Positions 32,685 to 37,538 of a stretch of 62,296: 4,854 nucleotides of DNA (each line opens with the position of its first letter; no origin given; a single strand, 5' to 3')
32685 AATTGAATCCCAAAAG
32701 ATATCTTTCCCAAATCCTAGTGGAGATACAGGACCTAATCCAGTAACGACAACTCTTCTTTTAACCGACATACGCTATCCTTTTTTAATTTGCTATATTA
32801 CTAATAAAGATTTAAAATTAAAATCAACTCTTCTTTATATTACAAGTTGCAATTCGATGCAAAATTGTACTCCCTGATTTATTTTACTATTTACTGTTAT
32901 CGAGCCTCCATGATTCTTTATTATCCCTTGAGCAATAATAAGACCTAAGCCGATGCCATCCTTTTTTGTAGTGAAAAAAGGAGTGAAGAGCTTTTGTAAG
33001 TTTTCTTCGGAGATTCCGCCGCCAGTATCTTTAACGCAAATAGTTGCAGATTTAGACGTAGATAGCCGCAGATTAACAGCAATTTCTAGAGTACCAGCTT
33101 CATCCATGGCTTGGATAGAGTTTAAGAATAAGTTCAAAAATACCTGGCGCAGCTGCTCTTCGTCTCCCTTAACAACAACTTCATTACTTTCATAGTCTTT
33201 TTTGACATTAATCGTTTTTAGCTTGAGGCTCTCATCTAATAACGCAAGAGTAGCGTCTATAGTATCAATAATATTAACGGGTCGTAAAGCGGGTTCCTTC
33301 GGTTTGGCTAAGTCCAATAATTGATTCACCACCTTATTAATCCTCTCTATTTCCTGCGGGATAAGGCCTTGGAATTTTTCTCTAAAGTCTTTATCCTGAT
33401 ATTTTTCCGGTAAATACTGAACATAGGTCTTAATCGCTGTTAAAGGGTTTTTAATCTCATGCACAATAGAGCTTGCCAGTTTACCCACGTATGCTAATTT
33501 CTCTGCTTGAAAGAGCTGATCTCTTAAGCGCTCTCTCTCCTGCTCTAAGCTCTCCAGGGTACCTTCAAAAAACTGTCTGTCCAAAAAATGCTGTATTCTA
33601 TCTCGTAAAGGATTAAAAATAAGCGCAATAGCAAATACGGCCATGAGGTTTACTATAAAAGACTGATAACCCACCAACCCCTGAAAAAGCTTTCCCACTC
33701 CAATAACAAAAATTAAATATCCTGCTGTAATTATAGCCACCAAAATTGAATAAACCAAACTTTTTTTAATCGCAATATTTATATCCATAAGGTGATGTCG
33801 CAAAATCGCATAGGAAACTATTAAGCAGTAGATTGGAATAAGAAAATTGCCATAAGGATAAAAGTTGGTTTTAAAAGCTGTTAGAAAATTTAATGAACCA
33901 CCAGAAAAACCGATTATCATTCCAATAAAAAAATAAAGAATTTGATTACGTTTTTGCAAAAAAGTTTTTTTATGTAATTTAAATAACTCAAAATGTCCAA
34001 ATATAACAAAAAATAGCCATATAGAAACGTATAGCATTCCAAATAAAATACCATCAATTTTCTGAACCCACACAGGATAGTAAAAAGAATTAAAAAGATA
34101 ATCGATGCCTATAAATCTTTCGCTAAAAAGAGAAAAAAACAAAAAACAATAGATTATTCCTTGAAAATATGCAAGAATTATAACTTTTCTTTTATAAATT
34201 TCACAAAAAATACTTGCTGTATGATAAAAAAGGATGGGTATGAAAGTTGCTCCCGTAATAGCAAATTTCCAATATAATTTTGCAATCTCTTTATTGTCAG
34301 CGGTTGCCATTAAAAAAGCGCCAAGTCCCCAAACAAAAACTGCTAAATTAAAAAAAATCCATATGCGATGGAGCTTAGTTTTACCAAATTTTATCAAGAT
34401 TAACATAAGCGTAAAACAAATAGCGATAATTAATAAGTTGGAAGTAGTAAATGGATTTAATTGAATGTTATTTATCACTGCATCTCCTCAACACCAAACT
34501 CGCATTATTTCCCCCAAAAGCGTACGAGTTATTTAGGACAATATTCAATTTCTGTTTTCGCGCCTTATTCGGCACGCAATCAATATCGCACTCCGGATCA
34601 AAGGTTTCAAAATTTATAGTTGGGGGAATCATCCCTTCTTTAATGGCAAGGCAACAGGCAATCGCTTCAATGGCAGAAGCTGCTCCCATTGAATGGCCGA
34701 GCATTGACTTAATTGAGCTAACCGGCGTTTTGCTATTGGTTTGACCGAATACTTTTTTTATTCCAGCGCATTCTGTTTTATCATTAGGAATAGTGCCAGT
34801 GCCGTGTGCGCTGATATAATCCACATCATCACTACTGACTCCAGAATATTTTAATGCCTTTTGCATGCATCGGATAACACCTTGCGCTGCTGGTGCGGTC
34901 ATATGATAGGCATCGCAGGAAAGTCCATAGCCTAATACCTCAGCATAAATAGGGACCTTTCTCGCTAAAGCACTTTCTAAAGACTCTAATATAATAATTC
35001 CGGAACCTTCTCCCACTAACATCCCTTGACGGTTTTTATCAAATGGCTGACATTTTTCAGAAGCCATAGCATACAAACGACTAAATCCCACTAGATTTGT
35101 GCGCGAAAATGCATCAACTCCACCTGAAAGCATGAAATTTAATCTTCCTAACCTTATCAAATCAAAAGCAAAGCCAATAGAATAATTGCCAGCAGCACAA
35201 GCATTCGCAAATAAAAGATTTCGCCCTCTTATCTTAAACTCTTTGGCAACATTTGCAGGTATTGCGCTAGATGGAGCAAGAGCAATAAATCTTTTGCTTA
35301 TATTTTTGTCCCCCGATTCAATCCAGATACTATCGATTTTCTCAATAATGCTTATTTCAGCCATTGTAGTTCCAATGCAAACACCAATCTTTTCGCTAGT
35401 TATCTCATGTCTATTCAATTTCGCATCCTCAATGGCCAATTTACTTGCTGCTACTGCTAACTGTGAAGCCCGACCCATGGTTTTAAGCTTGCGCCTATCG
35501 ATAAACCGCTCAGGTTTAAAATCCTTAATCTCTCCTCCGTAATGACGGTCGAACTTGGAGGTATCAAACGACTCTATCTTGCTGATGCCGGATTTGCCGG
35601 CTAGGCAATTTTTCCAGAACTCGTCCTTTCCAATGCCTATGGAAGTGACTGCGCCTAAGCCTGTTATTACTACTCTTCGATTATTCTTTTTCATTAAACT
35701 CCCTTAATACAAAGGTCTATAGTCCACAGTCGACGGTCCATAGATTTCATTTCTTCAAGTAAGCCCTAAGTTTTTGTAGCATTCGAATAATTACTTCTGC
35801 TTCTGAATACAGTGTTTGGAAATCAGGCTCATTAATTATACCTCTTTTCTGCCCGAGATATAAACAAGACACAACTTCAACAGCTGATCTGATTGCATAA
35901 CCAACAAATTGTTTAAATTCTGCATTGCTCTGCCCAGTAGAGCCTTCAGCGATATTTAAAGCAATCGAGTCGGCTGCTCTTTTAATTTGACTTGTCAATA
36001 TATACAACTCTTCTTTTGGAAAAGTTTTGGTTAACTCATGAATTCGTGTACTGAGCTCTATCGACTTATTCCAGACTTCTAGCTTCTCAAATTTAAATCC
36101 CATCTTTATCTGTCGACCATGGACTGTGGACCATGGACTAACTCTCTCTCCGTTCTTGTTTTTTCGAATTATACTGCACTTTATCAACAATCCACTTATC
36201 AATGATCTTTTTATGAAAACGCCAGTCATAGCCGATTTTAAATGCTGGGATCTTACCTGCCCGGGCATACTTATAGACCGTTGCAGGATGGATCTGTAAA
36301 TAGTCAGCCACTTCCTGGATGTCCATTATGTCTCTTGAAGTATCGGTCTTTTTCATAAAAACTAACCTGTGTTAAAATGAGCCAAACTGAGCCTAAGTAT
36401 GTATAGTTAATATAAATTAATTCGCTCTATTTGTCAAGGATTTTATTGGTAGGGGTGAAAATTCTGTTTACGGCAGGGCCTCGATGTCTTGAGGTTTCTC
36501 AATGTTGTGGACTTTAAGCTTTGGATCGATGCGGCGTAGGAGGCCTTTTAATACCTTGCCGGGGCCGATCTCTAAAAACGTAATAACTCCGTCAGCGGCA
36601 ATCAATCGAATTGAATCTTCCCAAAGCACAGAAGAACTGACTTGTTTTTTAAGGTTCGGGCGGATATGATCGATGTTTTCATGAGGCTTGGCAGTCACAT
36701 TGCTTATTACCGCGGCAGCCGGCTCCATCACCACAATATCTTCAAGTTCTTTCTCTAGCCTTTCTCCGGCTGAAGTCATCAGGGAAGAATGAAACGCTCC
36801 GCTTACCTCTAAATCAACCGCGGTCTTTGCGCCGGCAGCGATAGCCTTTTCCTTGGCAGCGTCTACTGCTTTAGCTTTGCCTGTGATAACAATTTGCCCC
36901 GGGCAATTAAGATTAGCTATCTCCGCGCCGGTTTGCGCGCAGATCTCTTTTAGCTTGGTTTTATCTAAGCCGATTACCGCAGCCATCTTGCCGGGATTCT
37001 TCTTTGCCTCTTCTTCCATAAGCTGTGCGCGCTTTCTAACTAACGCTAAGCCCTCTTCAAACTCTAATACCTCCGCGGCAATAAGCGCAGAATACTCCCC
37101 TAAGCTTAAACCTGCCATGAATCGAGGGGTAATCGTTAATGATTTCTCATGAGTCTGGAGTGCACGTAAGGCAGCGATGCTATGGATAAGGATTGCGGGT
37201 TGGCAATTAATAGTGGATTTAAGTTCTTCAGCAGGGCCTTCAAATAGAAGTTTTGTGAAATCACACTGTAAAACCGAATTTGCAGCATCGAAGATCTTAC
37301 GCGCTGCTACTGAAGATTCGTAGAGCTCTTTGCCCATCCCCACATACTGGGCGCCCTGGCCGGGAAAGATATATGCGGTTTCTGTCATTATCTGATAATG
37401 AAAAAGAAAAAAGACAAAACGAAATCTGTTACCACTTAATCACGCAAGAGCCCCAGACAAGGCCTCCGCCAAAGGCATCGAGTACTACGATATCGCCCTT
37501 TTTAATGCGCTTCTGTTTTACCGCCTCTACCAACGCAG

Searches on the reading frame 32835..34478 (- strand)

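Call 61: search_protein_families(library=pfam, proteins=[window:32835-34478:-], max_evalue=0.00001)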
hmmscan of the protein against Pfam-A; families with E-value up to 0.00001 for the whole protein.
window:32835-34478:- (547 aa): 3 families
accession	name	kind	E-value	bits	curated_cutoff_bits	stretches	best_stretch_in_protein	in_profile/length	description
PF02518.31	HATPase_c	-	3.1e-23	82.8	26.4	1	438-545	1-109/111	Histidine kinase-, DNA gyrase B-, and HSP90-like ATPase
PF00512.31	HisKA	-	3.6e-13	49.8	26.9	1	332-394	3-64/66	His Kinase A (phospho-acceptor) domain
PF16927.11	HisKA_7TM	-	1.4e-09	38.5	28.6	1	15-233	2-222/224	N-terminal 7TM region of histidine kinase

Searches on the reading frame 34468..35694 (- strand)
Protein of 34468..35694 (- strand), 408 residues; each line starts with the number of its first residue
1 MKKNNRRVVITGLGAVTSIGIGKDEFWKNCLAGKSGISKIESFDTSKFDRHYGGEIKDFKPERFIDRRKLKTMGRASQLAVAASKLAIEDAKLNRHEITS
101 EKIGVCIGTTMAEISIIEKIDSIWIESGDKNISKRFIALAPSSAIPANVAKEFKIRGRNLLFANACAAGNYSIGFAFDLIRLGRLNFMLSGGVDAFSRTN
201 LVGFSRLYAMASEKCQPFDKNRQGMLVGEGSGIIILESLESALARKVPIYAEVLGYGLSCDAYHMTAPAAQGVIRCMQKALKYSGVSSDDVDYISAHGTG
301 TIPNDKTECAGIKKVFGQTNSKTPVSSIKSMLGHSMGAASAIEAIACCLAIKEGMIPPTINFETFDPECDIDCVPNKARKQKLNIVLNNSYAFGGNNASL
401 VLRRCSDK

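Call 61: search_protein_families(library=pfam, proteins=[window:34468-35694:-], max_evalue=0.00001)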
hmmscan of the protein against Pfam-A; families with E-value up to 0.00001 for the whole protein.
window:34468-35694:- (408 aa): 2 families
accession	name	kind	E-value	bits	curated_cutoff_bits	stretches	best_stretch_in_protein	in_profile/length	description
PF00109.32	ketoacyl-synt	-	1e-42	147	20.8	1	6-242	2-252/252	Beta-ketoacyl synthase, N-terminal domain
PF02801.28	Ketoacyl-synt_C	-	1.1e-36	125.8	20.8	1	250-363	1-119/119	Beta-ketoacyl synthase, C-terminal domain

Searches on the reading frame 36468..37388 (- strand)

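Call 62: search_protein_families(library=pfam, proteins=[window:36468-37388:-], max_evalue=0.00001)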
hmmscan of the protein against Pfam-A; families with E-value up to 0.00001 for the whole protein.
window:36468-37388:- (306 aa): 1 family
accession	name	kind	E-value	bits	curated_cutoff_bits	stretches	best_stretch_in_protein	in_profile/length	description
PF00698.26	Acyl_transf_1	-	8.1e-36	124.5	32.7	1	6-280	2-271/319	Acyl transferase domain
